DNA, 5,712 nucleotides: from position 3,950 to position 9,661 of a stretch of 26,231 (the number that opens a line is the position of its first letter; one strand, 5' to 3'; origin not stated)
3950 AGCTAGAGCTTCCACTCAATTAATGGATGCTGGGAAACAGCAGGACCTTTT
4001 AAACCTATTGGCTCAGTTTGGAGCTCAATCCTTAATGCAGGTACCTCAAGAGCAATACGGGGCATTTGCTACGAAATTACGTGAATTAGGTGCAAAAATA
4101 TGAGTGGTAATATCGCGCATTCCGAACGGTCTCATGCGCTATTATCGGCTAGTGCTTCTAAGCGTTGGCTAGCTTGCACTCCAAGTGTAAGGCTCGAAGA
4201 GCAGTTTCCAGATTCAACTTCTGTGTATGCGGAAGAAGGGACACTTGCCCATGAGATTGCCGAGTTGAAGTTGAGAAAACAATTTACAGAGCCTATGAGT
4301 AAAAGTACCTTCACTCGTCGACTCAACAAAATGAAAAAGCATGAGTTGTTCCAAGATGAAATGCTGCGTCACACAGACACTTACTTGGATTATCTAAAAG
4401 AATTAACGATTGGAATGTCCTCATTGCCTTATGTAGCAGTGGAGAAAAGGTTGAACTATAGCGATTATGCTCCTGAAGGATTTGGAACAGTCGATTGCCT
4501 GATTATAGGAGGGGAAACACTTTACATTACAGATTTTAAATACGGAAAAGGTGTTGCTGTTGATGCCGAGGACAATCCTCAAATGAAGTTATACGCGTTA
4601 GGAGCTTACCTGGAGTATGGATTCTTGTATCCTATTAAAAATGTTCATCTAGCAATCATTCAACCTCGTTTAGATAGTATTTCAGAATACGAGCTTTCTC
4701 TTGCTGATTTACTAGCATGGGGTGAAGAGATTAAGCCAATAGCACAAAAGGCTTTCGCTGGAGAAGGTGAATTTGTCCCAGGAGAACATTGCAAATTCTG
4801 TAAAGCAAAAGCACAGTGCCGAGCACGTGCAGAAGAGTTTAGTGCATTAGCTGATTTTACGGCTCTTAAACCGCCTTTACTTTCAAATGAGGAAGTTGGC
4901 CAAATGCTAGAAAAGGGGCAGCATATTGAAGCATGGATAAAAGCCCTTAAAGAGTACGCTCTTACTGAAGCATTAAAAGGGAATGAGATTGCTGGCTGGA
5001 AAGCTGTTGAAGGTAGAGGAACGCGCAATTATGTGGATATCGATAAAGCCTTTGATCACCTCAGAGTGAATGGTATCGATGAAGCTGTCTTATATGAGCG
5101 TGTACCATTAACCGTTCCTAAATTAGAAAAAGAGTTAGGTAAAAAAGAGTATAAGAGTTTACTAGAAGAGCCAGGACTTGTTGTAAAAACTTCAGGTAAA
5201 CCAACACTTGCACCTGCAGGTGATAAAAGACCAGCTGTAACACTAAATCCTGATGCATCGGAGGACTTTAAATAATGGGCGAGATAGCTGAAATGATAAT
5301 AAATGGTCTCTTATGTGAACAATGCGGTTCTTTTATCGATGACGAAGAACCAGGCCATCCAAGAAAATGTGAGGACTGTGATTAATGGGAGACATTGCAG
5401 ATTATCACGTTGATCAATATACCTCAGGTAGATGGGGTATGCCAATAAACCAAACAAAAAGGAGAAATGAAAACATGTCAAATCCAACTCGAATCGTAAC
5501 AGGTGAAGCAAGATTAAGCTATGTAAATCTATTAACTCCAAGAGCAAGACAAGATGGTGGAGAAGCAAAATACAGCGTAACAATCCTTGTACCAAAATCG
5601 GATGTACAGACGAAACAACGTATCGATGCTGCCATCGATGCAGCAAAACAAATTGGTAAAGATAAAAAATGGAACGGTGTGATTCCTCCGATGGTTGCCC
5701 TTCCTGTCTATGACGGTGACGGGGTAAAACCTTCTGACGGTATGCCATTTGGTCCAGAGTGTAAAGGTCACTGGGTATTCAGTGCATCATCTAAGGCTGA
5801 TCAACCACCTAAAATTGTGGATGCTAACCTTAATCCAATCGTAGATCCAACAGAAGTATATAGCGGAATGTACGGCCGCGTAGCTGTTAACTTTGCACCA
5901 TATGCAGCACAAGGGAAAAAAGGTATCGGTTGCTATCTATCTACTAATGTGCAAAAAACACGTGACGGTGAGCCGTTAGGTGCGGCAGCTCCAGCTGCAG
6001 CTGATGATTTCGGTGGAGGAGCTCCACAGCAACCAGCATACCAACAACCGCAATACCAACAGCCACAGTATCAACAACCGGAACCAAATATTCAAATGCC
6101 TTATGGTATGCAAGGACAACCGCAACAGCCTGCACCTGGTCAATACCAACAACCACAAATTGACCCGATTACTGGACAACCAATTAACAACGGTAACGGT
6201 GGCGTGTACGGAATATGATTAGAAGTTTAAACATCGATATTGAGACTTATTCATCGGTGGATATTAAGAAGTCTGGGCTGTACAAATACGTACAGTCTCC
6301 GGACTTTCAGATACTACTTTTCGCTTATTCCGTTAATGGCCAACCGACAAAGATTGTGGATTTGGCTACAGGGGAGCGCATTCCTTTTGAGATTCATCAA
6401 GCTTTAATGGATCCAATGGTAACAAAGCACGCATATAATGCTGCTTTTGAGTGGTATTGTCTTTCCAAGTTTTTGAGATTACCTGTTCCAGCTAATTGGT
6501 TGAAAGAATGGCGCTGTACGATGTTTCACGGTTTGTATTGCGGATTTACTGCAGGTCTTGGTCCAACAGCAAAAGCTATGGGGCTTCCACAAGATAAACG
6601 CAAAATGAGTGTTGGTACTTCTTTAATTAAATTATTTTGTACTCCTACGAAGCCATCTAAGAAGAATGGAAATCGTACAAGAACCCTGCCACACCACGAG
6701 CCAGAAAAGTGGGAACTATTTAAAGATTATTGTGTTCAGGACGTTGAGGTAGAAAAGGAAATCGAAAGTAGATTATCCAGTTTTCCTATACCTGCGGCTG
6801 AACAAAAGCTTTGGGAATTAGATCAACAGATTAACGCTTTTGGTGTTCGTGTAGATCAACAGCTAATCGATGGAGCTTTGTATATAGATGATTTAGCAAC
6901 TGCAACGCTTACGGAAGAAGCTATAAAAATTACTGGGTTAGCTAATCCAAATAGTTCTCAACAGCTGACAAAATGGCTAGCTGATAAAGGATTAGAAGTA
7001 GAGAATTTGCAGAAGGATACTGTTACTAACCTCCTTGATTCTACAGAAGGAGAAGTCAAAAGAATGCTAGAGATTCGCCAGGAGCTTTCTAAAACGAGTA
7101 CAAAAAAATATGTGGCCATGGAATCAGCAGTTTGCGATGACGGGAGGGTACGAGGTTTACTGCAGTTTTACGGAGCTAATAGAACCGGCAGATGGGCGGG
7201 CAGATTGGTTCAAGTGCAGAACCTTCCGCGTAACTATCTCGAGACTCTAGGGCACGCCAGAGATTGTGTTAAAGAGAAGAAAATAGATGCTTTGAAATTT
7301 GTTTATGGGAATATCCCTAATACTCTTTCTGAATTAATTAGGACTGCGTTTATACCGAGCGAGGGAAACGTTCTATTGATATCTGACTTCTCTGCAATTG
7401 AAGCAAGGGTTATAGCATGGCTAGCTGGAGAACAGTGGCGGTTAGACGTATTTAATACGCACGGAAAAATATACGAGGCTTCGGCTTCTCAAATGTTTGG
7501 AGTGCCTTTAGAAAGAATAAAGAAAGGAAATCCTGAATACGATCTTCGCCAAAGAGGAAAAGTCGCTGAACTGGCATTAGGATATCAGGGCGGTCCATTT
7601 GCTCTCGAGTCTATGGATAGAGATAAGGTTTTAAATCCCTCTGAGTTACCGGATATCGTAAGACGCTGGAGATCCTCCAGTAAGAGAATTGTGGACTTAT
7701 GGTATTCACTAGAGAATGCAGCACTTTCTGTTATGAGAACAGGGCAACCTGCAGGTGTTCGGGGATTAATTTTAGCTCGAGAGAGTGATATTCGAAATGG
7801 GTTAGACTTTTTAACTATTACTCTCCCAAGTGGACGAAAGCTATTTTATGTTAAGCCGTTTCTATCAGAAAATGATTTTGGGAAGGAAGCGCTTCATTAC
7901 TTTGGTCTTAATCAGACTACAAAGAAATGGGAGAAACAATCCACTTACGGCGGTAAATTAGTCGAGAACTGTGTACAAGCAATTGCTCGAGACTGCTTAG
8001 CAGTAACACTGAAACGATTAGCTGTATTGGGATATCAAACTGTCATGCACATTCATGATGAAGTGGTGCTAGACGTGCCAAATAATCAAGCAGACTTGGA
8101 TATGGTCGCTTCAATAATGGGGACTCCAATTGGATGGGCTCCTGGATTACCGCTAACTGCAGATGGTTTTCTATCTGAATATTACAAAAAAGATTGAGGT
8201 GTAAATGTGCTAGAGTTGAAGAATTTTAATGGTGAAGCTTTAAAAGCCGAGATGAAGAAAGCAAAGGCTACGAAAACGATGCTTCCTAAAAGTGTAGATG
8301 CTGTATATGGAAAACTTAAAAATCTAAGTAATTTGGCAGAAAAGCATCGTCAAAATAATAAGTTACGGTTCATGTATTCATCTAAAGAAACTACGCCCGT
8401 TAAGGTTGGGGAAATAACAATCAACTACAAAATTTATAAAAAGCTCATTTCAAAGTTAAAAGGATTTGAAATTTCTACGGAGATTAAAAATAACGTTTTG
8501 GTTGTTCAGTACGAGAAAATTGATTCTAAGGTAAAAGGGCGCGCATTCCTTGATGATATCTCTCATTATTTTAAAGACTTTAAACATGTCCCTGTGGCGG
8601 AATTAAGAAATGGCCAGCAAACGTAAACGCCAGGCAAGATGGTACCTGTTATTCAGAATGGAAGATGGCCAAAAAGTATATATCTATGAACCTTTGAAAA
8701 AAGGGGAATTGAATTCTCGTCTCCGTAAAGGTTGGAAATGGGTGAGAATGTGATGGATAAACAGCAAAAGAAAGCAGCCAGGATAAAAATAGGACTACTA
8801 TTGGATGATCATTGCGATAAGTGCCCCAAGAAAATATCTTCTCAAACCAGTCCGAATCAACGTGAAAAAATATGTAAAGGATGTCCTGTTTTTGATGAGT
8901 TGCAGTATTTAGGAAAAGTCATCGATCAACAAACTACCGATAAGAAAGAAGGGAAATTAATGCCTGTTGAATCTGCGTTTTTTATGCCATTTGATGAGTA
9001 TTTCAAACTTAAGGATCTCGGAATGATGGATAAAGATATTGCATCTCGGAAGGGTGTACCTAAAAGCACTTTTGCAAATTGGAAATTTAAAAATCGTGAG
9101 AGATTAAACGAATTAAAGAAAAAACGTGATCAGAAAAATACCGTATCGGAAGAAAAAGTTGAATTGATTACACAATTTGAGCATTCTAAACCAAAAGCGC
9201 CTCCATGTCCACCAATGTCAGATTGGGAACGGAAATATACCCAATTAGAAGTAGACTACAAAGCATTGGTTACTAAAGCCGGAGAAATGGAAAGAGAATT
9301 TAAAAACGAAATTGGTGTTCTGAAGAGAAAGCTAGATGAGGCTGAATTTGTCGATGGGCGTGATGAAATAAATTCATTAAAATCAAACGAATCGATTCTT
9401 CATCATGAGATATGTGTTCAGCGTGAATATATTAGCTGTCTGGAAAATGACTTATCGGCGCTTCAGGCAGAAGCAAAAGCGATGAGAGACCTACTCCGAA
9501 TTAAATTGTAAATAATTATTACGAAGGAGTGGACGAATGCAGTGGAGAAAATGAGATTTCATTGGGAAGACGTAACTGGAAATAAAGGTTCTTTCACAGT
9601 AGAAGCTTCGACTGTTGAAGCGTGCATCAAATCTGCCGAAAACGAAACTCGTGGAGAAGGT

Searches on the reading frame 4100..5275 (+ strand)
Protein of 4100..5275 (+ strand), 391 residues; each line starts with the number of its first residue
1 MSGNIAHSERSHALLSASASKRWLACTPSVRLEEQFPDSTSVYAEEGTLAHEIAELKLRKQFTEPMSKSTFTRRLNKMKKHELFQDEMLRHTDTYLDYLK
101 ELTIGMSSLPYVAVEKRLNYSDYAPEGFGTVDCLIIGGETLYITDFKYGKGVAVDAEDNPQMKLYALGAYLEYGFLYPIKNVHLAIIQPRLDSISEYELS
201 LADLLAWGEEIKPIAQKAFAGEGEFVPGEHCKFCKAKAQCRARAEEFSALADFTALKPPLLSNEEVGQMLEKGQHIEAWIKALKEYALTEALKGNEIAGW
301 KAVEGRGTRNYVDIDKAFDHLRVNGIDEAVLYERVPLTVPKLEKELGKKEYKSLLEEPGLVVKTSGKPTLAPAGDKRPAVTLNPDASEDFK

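Call 26: search_protein_families(library=phrogs, proteins=[window:4100-5275:+], max_evalue=0.00001)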
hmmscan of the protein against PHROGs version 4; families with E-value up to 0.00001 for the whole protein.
window:4100-5275:+ (391 aa): 2 families
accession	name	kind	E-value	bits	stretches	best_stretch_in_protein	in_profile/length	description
phrog_69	-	DNA, RNA and nucleotide metabolism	2.5e-126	423.6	1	6-391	81-474/501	exonuclease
phrog_3953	-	DNA, RNA and nucleotide metabolism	6e-27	95.5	1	6-208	7-174/186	exonuclease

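Call 43: find_encoding_contigs(protein=window:4100-5275:+, flank=6000, max_places=8)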
Protein window:4100-5275:+ (391 aa): 1 contig read that carries it; 1 place shown.
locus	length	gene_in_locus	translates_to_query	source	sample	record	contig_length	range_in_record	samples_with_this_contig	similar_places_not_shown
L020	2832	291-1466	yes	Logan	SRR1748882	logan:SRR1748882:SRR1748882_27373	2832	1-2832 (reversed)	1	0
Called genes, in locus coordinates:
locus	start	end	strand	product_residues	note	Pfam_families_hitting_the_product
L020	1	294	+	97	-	?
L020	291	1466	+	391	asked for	PF10926:DUF2800, PF12705:PDDEXK_1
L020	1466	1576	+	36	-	-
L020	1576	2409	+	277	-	PF10991:Enc34_ssDNA-bd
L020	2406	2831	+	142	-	?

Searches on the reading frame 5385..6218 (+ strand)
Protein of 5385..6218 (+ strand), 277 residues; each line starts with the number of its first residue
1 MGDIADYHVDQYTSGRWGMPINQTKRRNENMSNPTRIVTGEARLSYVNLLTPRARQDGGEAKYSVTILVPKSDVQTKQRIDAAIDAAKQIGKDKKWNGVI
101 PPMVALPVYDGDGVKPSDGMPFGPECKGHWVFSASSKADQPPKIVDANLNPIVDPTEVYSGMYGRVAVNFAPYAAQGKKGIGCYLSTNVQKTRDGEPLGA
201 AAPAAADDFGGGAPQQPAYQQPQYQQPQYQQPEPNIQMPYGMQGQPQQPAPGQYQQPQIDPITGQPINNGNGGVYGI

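Call 26: search_protein_families(library=phrogs, proteins=[window:5385-6218:+], max_evalue=0.00001)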
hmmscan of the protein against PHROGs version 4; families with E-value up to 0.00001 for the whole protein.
window:5385-6218:+ (277 aa): 1 family
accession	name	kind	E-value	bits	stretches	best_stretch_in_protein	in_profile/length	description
phrog_112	-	DNA, RNA and nucleotide metabolism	4.4e-61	207.9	1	20-271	5-262/265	Gp2.5-like ssDNA binding protein and ssDNA annealing protein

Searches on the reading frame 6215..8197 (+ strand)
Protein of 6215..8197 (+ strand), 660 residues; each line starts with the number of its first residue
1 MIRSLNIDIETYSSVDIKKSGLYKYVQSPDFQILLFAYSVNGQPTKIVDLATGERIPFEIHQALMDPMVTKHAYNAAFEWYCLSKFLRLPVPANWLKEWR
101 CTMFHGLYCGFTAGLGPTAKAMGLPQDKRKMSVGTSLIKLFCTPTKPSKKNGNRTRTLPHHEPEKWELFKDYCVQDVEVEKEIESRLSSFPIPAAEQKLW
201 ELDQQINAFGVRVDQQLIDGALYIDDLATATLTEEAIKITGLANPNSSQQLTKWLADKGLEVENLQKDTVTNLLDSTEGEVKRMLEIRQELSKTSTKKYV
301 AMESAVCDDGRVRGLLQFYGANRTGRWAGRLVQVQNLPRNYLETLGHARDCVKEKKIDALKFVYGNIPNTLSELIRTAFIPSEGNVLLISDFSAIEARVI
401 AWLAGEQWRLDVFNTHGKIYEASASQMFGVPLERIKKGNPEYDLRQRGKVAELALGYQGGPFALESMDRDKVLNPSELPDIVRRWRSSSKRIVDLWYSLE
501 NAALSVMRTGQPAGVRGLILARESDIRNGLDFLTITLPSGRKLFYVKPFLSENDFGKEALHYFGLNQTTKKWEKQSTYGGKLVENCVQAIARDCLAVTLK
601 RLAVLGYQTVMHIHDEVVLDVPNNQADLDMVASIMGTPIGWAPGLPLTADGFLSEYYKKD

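Call 19: find_encoding_contigs(protein=window:6215-8197:+, flank=10000, max_places=10)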
Protein window:6215-8197:+ (660 aa): no gene with exactly this product is on record in the collection.

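Call 26: search_protein_families(library=phrogs, proteins=[window:6215-8197:+], max_evalue=0.00001)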
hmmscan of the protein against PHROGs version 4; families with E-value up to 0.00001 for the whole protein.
window:6215-8197:+ (660 aa): 3 families
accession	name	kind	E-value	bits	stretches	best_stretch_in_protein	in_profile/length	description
phrog_17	-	DNA, RNA and nucleotide metabolism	2.1e-127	427.9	1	2-654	670-1227/1445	DNA polymerase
phrog_10285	-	DNA, RNA and nucleotide metabolism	5.5e-91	306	1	334-660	1-321/321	DNA polymerase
phrog_7766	-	DNA, RNA and nucleotide metabolism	2.1e-51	175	1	476-660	6-186/186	DNA polymerase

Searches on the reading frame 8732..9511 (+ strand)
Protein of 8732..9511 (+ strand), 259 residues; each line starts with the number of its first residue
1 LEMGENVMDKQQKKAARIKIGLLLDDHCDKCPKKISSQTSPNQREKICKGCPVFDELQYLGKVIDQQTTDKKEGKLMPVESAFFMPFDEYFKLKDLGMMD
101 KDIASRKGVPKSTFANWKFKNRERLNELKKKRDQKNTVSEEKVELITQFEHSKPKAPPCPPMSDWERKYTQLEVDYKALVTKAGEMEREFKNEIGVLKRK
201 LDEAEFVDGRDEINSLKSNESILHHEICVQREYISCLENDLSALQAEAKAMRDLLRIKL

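Call 26: search_protein_families(library=phrogs, proteins=[window:8732-9511:+], max_evalue=0.00001)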
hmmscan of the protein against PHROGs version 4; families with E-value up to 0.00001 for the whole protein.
window:8732-9511:+ (259 aa): 1 family
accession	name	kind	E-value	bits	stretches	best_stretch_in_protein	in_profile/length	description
phrog_3910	-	transcription regulation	1.2e-11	45.2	1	7-212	2-190/356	transcriptional regulator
